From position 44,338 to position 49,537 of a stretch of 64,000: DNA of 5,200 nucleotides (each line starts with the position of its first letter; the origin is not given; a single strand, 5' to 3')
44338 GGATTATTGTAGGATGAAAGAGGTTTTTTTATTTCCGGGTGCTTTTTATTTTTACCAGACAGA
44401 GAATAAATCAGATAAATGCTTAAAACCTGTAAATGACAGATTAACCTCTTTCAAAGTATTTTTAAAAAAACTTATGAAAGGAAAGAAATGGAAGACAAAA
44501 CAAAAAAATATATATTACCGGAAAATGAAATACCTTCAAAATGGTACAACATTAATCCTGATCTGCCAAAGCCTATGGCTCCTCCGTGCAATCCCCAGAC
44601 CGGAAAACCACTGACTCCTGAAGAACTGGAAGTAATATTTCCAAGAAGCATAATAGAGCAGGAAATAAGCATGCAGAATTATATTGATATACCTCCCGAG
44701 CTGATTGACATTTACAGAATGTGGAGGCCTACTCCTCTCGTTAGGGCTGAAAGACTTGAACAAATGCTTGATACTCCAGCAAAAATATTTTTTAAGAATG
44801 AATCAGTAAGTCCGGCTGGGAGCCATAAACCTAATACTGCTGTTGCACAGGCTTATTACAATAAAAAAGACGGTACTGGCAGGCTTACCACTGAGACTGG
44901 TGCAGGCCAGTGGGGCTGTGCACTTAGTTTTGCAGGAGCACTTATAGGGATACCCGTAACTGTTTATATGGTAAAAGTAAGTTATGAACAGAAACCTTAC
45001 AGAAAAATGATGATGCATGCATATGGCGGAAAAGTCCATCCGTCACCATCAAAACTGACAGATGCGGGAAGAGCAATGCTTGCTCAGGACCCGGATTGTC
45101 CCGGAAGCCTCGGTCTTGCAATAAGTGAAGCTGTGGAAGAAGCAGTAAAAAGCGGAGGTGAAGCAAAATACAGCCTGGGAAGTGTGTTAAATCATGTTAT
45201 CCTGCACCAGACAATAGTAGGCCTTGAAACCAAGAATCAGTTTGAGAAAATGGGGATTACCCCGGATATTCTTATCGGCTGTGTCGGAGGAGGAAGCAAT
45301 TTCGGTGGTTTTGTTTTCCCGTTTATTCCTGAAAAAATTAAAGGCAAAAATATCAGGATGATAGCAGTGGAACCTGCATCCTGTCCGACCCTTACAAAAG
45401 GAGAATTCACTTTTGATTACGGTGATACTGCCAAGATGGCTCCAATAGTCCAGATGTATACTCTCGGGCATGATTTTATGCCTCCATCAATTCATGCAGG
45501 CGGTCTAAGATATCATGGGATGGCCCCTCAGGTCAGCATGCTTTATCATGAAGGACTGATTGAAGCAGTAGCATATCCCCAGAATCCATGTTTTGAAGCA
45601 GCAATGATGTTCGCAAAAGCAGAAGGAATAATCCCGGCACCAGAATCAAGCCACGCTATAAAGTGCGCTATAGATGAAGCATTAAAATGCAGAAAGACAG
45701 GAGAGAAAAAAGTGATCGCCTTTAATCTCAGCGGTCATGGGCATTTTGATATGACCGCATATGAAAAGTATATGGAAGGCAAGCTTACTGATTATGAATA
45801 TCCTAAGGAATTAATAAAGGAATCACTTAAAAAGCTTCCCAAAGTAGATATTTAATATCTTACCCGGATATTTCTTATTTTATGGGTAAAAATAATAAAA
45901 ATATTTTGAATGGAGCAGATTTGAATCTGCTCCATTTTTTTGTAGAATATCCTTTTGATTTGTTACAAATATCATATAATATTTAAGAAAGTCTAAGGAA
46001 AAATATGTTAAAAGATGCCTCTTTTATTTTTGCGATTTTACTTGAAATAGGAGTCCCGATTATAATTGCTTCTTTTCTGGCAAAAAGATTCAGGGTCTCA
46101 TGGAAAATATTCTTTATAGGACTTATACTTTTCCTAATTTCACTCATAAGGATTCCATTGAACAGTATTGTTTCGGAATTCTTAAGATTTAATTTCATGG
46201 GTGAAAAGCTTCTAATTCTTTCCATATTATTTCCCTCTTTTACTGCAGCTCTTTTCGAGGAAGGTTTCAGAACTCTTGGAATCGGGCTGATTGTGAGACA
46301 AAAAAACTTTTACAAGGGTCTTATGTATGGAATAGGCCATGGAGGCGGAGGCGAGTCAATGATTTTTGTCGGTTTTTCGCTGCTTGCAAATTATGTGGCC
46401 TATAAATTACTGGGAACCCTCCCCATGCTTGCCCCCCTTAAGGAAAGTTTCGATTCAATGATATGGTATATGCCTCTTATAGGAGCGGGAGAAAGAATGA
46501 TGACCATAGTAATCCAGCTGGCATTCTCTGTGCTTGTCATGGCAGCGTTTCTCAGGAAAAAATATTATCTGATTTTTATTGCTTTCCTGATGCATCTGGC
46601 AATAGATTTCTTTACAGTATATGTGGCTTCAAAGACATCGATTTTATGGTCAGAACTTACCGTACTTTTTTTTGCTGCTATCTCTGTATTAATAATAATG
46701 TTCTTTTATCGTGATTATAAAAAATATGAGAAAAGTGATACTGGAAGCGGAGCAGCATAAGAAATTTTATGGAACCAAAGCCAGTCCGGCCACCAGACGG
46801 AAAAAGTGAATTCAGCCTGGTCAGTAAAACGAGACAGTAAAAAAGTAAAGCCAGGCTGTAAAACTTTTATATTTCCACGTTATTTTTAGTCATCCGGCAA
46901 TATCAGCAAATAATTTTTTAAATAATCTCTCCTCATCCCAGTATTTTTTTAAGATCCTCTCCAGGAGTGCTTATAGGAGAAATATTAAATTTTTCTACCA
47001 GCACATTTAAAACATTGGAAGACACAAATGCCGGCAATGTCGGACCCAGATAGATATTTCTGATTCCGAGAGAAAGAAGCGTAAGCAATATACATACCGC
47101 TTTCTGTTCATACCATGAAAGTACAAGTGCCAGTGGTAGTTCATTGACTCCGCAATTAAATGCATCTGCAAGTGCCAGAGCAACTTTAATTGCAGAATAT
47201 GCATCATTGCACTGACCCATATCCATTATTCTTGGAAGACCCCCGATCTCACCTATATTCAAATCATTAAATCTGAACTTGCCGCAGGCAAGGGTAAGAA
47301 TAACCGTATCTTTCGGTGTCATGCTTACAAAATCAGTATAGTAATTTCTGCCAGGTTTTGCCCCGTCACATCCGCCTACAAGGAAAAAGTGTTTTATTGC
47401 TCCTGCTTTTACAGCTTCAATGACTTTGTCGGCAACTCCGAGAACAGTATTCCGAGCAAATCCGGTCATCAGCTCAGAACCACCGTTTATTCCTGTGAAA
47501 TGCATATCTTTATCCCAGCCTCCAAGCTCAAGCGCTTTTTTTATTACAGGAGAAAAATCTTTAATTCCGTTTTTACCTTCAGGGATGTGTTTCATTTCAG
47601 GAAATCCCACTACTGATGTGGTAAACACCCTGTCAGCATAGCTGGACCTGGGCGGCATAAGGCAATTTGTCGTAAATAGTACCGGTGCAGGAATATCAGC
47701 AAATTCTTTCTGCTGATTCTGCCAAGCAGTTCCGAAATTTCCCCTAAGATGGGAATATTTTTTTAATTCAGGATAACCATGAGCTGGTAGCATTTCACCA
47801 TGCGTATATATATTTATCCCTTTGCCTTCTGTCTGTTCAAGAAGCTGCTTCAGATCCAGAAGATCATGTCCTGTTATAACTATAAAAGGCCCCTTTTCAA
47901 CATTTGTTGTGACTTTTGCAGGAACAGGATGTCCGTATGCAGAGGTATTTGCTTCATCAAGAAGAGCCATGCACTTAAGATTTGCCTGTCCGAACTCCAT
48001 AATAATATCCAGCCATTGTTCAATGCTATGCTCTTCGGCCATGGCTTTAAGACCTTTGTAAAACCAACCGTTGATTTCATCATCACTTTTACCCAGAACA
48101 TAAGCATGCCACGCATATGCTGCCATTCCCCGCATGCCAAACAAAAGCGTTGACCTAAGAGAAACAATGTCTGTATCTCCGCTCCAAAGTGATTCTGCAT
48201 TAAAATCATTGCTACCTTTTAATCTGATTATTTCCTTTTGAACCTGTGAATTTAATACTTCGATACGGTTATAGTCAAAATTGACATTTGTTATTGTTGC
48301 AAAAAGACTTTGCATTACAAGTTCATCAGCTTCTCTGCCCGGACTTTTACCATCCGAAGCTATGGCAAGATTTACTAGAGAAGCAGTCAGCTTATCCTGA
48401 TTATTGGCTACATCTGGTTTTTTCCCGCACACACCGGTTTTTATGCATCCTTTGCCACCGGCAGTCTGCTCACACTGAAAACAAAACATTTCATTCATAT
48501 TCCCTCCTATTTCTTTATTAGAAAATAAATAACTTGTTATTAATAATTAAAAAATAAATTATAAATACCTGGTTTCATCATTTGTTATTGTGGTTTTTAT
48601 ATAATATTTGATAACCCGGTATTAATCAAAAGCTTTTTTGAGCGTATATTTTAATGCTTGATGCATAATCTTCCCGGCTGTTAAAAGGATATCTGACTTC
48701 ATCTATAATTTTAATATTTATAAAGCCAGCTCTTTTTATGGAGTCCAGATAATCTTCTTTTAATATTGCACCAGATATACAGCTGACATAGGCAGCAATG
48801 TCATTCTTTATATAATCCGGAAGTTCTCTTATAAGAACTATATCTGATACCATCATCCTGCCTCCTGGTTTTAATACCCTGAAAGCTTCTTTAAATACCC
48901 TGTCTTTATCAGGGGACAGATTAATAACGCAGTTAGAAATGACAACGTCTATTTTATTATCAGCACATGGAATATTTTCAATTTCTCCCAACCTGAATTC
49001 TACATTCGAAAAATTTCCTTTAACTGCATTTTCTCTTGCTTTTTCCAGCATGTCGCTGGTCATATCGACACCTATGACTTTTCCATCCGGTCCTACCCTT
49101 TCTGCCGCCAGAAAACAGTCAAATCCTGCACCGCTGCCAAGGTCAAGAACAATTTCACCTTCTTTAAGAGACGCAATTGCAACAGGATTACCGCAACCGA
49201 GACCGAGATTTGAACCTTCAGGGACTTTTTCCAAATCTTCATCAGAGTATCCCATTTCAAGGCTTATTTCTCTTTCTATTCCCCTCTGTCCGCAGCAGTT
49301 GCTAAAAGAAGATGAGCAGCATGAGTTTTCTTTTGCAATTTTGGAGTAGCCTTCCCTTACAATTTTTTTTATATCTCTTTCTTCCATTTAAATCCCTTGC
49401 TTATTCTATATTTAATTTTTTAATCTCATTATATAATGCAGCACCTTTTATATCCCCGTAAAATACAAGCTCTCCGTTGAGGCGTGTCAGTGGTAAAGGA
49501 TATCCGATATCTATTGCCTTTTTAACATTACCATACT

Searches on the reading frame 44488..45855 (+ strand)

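Call 51: search_protein_families(library=pfam, max_evalue=0.00001, proteins=[window:44488-45855:+])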
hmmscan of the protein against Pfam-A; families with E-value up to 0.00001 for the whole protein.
window:44488-45855:+ (455 aa): 1 family
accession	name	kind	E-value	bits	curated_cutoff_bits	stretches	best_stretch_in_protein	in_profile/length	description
PF00291.31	PALP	-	1.4e-41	143.2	35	1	79-416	5-295/295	Pyridoxal-phosphate dependent enzyme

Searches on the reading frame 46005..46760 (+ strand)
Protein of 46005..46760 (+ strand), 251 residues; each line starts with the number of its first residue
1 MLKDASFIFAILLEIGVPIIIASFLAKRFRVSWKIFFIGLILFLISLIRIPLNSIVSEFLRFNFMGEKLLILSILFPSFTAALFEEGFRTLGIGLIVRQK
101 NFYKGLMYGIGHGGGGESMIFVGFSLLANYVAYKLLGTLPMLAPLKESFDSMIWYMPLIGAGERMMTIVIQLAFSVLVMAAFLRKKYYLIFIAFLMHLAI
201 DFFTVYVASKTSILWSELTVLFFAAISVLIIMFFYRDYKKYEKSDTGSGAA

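Call 53: search_protein_families(library=pfam, max_evalue=0.00001, proteins=[window:46005-46760:+])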
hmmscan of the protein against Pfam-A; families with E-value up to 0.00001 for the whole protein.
window:46005-46760:+ (251 aa): 1 family
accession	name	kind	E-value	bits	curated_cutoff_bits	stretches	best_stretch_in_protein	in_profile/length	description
PF10086.14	YhfC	-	8.5e-20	71.6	24.2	1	16-211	4-211/222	YhfC intramembrane metalloprotease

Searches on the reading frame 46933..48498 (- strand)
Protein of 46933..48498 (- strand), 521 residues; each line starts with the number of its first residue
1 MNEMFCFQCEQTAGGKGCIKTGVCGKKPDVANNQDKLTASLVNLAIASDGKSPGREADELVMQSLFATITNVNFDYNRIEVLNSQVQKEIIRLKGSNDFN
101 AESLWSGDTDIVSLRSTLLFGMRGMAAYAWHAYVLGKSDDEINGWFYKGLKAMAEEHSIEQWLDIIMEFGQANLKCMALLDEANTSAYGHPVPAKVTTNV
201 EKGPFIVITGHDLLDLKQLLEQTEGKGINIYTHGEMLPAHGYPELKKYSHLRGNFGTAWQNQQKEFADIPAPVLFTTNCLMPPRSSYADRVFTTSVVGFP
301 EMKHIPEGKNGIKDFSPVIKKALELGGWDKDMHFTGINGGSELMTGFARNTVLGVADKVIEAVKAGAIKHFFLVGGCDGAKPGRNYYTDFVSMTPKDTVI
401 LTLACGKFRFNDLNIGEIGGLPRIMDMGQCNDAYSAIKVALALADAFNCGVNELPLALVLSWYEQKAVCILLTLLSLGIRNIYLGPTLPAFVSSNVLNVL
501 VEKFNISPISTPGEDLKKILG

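Call 53: search_protein_families(library=pfam, max_evalue=0.00001, proteins=[window:46933-48498:-])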
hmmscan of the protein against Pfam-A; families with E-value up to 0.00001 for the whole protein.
window:46933-48498:- (521 aa): 1 family
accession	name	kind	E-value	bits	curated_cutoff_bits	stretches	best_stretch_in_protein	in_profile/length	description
PF03063.25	Prismane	-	1.1e-158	529.6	27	1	4-517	1-513/513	Prismane/CO dehydrogenase family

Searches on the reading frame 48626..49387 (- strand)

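Call 53: search_protein_families(library=pfam, max_evalue=0.00001, proteins=[window:48626-49387:-])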
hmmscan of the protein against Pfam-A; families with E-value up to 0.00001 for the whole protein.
window:48626-49387:- (253 aa): 11 families
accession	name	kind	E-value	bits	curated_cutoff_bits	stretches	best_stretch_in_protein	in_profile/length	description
PF13847.12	Methyltransf_31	-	4.1e-44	150.2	27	1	75-217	2-141/145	Methyltransferase domain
PF13649.12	Methyltransf_25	-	9.4e-24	84.4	27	1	80-176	1-97/97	Methyltransferase domain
PF08241.18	Methyltransf_11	-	1.3e-22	80.7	21.2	1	81-179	1-94/95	Methyltransferase domain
PF01209.24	Ubie_methyltran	-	1.6e-19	70.6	20.1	1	72-182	43-153/233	ubiE/COQ5 methyltransferase family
PF08242.18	Methyltransf_12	-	7.9e-14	52.6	30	1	81-177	1-97/98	Methyltransferase domain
PF13489.12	Methyltransf_23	-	8.2e-11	42.3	27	1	73-183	19-119/164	Methyltransferase domain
PF01135.25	PCMT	-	1.4e-09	38.4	20.3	1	73-180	70-171/210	Protein-L-isoaspartate(D-aspartate) O-methyltransferase (PCMT)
PF06325.19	PrmA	-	7.5e-08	32.7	22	1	74-184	159-262/296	Ribosomal protein L11 methyltransferase (PrmA)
PF05175.20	MTS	-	3.4e-07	30.5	23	1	77-180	32-138/170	Methyltransferase small domain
PF02353.26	CMAS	-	8.2e-06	25.8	27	1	72-186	58-170/273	Mycolic acid cyclopropane synthetase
PF01728.25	FtsJ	-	9.4e-06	26.1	24.1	0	74-161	19-107/181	FtsJ-like methyltransferase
